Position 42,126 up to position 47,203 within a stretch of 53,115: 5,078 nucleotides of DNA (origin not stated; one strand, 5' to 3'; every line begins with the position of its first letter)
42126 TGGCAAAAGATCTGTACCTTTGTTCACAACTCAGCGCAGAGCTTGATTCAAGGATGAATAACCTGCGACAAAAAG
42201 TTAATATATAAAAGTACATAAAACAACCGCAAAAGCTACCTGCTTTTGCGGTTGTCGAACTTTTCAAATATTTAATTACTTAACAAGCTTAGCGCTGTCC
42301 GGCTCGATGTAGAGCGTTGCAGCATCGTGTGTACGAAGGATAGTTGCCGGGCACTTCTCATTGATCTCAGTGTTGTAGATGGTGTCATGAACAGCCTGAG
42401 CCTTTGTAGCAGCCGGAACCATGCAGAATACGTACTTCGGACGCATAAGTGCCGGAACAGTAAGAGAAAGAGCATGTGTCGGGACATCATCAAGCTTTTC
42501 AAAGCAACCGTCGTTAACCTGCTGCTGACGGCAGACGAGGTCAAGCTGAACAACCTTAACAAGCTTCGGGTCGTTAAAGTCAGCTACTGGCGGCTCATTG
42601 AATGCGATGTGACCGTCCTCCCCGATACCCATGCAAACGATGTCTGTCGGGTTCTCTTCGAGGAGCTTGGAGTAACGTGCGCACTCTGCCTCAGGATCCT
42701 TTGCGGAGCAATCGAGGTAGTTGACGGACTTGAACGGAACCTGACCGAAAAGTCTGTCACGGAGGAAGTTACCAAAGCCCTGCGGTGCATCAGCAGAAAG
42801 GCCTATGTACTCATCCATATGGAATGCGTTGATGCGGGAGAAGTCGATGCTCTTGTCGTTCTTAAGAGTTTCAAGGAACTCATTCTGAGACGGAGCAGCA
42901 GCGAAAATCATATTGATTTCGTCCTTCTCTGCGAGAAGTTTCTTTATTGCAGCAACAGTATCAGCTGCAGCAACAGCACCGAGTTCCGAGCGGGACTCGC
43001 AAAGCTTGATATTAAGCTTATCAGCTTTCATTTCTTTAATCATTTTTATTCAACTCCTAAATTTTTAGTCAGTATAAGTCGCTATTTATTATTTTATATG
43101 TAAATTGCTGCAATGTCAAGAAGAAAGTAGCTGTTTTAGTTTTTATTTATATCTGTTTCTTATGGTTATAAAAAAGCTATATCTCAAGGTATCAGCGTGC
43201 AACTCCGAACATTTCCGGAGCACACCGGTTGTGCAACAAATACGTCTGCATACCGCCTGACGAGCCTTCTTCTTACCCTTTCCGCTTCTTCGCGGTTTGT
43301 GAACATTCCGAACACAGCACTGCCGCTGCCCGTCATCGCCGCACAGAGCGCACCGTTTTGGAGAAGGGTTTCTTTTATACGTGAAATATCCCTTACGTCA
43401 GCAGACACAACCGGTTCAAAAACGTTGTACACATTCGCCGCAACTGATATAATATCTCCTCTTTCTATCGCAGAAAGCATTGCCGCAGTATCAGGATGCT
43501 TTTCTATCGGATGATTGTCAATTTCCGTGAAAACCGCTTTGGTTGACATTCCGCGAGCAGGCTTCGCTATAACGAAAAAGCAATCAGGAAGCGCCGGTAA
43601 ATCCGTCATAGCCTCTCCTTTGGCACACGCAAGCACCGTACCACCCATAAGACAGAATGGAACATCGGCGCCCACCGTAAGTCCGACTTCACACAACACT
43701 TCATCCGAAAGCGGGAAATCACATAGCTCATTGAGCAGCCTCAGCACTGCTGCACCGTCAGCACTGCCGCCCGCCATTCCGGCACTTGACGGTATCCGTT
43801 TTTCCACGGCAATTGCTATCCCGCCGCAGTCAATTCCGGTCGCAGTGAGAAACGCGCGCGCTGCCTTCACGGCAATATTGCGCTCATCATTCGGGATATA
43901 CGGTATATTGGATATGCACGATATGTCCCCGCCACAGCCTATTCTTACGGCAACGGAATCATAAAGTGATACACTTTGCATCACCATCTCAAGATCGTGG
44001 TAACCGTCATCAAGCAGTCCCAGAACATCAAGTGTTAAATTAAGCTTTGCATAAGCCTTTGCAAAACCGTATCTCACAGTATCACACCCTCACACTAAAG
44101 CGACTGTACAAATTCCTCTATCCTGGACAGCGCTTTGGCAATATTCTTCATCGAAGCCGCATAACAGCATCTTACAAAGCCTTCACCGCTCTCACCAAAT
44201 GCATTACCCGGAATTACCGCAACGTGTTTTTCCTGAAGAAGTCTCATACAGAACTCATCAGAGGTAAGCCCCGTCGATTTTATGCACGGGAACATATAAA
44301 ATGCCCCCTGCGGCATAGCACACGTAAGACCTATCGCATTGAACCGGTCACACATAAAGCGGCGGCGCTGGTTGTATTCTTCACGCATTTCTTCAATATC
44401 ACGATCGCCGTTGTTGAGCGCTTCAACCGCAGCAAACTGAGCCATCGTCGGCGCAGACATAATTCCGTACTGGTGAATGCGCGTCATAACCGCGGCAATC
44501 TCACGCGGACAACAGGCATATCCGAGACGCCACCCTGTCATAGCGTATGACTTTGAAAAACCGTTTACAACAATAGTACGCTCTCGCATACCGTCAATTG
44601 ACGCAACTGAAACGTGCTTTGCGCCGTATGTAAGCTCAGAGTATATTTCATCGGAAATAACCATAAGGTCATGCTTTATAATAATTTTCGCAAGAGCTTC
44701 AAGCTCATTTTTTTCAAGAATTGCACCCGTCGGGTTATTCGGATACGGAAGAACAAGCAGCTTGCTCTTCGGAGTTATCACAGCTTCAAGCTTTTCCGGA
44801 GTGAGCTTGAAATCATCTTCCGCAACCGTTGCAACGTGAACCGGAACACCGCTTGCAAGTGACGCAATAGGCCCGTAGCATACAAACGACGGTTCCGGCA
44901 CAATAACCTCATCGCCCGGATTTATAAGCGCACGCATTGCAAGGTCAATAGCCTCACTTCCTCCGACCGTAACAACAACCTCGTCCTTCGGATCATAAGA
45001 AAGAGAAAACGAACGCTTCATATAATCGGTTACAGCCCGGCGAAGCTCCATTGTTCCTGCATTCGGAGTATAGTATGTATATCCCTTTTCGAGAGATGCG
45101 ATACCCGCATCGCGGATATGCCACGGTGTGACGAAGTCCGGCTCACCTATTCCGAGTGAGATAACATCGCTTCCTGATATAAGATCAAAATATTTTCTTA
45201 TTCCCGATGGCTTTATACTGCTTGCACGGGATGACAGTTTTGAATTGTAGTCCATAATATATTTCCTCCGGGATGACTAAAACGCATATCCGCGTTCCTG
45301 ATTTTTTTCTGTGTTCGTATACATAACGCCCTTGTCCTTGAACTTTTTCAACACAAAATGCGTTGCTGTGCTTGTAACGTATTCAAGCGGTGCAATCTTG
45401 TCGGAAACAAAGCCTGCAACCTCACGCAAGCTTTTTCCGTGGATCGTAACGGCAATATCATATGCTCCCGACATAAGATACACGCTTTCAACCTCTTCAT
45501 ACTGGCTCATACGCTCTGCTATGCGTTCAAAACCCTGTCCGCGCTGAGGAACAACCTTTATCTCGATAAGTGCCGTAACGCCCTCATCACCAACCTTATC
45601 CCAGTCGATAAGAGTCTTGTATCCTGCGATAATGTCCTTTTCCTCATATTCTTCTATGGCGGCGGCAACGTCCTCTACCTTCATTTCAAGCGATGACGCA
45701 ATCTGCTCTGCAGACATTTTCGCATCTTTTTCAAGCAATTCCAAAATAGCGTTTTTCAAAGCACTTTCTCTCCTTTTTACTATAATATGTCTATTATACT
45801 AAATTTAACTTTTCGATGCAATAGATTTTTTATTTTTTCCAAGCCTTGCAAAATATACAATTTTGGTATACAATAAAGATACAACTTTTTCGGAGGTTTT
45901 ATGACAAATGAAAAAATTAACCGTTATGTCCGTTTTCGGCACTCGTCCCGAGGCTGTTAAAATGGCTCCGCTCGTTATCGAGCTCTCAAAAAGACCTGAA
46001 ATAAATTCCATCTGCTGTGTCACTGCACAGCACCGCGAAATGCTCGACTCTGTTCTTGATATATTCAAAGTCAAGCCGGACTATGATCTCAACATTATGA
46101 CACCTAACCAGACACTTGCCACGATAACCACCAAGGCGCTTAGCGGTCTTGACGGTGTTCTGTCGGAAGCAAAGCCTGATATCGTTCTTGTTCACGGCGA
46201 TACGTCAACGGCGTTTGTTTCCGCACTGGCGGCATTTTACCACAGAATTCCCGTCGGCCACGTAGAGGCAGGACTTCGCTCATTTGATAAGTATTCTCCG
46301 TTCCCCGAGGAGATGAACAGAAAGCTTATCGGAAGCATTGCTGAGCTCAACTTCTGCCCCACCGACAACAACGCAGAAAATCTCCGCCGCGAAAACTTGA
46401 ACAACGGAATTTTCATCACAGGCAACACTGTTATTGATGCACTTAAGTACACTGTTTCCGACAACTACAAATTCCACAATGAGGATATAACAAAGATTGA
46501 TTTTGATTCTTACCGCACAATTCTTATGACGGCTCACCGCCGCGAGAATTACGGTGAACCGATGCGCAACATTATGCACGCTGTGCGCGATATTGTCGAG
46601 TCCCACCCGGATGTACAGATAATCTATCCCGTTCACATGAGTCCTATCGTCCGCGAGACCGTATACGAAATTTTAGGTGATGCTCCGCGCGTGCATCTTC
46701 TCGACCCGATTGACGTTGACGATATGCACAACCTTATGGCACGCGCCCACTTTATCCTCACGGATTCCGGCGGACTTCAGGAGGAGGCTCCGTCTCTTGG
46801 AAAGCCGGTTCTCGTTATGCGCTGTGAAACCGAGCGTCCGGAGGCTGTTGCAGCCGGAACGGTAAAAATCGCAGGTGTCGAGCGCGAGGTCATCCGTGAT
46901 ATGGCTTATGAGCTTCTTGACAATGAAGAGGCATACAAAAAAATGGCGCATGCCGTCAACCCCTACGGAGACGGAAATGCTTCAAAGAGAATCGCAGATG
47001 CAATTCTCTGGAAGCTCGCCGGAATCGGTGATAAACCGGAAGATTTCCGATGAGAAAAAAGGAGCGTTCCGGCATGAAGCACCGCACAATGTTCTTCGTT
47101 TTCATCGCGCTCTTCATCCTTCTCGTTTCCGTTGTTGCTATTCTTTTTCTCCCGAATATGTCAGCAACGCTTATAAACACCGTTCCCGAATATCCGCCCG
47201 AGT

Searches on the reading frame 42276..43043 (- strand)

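Call 42: search_protein_families(library=pfam, proteins=[window:42276-43043:-], max_evalue=0.00001)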
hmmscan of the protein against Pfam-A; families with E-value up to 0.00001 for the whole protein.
window:42276-43043:- (255 aa): 1 family
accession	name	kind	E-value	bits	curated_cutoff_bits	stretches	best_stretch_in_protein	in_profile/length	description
PF01182.26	Glucosamine_iso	-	1e-17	65.2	27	1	17-241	2-221/225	Glucosamine-6-phosphate isomerases/6-phosphogluconolactonase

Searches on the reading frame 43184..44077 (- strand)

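Call 42: search_protein_families(library=pfam, proteins=[window:43184-44077:-], max_evalue=0.00001)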
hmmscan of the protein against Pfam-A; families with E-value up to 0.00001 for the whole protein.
window:43184-44077:- (297 aa): 2 families
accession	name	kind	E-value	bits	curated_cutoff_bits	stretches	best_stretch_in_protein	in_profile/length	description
PF00288.32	GHMP_kinases_N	-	7.7e-17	61.7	22.3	1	67-146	1-87/87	GHMP kinases N terminal domain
PF08544.19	GHMP_kinases_C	-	4.8e-13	49.8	21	1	200-277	1-84/85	GHMP kinases C terminal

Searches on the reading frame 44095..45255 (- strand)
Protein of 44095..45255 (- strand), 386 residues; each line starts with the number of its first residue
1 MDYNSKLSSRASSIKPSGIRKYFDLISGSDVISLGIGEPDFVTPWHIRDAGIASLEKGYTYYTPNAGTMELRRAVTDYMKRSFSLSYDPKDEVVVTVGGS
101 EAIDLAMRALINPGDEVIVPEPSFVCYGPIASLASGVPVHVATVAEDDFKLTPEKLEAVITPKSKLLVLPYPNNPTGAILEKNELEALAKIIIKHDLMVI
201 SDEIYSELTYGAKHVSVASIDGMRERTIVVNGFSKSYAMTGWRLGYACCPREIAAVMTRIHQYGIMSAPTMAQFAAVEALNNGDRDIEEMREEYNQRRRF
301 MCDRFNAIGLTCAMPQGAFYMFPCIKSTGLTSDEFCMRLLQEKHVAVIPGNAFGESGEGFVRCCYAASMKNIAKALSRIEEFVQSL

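Call 42: search_protein_families(library=pfam, proteins=[window:44095-45255:-], max_evalue=0.00001)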
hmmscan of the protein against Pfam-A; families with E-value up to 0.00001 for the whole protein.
window:44095-45255:- (386 aa): 4 families
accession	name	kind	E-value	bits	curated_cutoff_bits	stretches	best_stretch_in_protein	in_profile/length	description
PF00155.27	Aminotran_1_2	-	3.7e-79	267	19.7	1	30-379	2-361/361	Aminotransferase class I and II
PF01041.23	DegT_DnrJ_EryC1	-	5.6e-12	46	19.8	1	90-202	39-145/360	DegT/DnrJ/EryC1/StrS aminotransferase family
PF00266.25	Aminotran_5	-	4.7e-09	36.1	21.5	1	89-200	60-173/371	Aminotransferase class-V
PF01212.27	Beta_elim_lyase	-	2.5e-06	27.5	27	0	48-202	15-168/288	Beta-eliminating lyase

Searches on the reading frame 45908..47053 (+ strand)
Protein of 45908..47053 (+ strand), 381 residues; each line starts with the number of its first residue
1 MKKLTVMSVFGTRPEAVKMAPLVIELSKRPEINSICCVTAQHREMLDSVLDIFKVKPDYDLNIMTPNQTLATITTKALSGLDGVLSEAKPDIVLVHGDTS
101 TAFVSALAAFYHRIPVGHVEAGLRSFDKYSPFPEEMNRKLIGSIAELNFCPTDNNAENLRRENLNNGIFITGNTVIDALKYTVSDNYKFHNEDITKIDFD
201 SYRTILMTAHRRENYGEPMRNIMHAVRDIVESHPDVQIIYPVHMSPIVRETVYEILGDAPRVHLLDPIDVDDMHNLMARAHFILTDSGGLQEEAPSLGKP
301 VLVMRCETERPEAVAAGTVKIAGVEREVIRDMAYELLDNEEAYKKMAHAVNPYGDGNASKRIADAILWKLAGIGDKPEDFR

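Call 42: search_protein_families(library=pfam, proteins=[window:45908-47053:+], max_evalue=0.00001)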
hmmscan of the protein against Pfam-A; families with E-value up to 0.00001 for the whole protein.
window:45908-47053:+ (381 aa): 1 family
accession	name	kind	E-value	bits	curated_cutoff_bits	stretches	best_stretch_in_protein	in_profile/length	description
PF02350.25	Epimerase_2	-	6.4e-118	394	30.6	1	25-366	2-346/347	UDP-N-acetylglucosamine 2-epimerase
